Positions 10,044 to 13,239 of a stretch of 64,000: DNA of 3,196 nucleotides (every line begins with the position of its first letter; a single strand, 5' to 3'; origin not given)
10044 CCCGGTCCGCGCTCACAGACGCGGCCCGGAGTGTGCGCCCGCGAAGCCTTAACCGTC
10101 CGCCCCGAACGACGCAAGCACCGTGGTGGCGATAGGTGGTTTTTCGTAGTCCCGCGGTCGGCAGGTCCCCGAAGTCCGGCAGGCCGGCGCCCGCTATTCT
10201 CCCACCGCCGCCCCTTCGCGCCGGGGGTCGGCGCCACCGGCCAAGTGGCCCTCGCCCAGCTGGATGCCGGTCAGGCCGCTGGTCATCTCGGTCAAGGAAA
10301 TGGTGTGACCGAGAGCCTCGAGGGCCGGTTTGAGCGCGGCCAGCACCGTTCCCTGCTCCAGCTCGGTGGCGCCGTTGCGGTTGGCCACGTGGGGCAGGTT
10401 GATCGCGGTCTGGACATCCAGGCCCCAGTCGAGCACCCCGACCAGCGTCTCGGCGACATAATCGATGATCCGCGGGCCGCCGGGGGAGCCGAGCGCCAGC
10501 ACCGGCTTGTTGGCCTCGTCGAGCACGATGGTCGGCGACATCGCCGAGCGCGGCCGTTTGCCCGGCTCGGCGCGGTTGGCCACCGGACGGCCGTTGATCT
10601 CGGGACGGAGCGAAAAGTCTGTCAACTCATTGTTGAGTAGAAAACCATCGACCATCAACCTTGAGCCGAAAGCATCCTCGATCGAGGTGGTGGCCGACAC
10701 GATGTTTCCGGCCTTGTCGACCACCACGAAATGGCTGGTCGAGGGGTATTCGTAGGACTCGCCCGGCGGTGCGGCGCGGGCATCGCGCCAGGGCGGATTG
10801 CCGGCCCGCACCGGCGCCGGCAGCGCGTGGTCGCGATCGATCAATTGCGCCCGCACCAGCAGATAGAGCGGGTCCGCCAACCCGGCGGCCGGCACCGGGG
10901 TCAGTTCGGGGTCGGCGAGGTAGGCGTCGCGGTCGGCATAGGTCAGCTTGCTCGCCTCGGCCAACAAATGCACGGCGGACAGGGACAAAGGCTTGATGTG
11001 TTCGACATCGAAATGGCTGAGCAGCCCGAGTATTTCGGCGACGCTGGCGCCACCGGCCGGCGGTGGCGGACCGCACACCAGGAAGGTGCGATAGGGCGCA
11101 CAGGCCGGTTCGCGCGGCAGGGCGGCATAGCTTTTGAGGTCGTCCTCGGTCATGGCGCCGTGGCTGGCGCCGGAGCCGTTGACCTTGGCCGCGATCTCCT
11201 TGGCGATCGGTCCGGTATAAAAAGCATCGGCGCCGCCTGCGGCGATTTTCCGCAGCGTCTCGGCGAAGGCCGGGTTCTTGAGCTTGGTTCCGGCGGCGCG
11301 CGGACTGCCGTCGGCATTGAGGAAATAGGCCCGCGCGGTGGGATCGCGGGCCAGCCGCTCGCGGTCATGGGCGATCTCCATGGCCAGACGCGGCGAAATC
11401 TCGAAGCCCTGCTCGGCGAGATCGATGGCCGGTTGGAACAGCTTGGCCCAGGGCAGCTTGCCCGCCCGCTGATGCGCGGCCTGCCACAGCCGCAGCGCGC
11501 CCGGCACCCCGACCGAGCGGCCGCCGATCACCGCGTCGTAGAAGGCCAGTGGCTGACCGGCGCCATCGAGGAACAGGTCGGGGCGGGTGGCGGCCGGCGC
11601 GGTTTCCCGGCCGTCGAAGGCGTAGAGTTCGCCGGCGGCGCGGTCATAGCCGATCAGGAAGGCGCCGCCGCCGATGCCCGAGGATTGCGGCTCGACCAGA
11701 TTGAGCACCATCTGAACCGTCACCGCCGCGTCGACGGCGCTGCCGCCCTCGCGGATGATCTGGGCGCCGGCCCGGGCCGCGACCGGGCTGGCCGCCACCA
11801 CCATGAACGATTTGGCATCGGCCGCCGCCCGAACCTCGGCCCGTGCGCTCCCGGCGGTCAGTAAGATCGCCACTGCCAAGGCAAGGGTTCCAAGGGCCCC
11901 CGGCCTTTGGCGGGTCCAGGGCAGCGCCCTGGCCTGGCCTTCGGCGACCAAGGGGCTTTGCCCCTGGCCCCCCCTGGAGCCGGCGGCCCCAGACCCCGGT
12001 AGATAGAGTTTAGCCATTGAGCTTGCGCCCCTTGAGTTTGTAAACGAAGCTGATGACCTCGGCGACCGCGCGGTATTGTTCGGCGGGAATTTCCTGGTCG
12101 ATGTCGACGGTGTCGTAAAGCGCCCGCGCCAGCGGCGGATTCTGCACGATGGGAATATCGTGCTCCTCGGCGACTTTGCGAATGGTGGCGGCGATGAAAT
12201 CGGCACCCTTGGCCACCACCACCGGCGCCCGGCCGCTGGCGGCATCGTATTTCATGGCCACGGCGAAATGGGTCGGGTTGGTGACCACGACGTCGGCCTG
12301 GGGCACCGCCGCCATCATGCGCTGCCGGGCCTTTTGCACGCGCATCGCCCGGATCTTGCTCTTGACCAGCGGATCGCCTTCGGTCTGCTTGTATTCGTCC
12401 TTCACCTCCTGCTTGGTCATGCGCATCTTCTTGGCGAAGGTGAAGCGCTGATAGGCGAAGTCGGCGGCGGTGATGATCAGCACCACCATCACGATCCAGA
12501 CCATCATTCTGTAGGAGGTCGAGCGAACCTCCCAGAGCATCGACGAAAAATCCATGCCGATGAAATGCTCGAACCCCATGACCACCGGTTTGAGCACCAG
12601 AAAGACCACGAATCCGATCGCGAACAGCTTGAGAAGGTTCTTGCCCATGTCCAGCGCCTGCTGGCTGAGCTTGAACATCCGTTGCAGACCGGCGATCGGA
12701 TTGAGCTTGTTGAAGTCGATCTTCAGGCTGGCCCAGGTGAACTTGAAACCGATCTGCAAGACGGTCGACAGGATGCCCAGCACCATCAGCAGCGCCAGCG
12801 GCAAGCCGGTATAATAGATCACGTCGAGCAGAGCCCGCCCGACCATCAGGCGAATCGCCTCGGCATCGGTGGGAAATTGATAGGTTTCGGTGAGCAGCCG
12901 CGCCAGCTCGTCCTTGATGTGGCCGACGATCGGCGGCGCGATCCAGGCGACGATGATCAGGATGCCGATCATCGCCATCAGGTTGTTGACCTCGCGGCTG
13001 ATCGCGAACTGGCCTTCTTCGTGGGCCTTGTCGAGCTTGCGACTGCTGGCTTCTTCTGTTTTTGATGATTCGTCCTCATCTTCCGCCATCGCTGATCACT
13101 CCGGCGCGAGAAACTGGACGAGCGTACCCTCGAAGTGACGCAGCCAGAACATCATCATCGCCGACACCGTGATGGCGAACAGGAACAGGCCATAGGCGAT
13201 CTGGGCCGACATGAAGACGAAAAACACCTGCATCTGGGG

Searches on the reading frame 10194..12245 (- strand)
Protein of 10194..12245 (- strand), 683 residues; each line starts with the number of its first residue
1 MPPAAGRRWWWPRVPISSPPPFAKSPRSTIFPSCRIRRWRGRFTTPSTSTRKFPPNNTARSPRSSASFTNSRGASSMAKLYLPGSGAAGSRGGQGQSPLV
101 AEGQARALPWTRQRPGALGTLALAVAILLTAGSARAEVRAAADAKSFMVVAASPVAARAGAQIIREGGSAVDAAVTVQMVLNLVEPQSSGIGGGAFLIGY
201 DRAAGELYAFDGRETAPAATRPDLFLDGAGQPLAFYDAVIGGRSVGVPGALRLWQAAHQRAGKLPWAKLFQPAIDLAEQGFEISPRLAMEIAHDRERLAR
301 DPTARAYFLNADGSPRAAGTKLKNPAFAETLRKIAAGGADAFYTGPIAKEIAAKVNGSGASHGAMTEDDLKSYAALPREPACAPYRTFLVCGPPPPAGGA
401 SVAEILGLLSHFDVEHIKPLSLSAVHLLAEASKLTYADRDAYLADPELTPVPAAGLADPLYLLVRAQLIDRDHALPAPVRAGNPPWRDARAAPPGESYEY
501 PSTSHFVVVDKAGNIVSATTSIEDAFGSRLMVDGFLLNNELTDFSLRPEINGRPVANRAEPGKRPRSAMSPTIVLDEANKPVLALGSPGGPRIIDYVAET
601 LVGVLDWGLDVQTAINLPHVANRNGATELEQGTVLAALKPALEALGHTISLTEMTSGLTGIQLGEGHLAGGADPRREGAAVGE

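Call 36: find_encoding_contigs(protein=window:10194-12245:-, flank=10000, max_places=1)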
Protein window:10194-12245:- (683 aa): no gene with exactly this product is on record in the collection.

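Call 38: search_protein_families(library=pfam, proteins=[window:10194-12245:-], max_evalue=0.001)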
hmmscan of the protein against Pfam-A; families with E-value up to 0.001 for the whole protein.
window:10194-12245:- (683 aa): 1 family
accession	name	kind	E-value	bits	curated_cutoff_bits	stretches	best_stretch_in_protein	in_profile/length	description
PF01019.26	G_glu_transpept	-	6.4e-150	500.8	27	1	162-678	2-512/512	Gamma-glutamyltranspeptidase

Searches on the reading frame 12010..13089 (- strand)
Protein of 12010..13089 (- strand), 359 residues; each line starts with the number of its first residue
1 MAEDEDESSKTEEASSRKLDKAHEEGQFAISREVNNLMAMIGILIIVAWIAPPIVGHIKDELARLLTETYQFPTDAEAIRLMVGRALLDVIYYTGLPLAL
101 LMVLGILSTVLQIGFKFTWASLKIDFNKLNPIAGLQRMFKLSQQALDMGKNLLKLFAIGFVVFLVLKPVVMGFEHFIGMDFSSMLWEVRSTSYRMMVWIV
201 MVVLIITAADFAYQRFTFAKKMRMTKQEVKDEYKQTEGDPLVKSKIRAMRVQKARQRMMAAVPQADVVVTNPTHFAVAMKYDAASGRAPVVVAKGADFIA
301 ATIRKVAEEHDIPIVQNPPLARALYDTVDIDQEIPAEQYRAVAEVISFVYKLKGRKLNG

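Call 38: search_protein_families(library=pfam, proteins=[window:12010-13089:-], max_evalue=0.001)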
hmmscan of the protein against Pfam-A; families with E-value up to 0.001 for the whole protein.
window:12010-13089:- (359 aa): 1 family
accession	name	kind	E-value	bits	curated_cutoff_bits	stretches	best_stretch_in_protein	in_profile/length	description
PF01312.24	Bac_export_2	-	7.8e-118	394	24.4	1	9-349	2-335/335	FlhB HrpN YscU SpaS Family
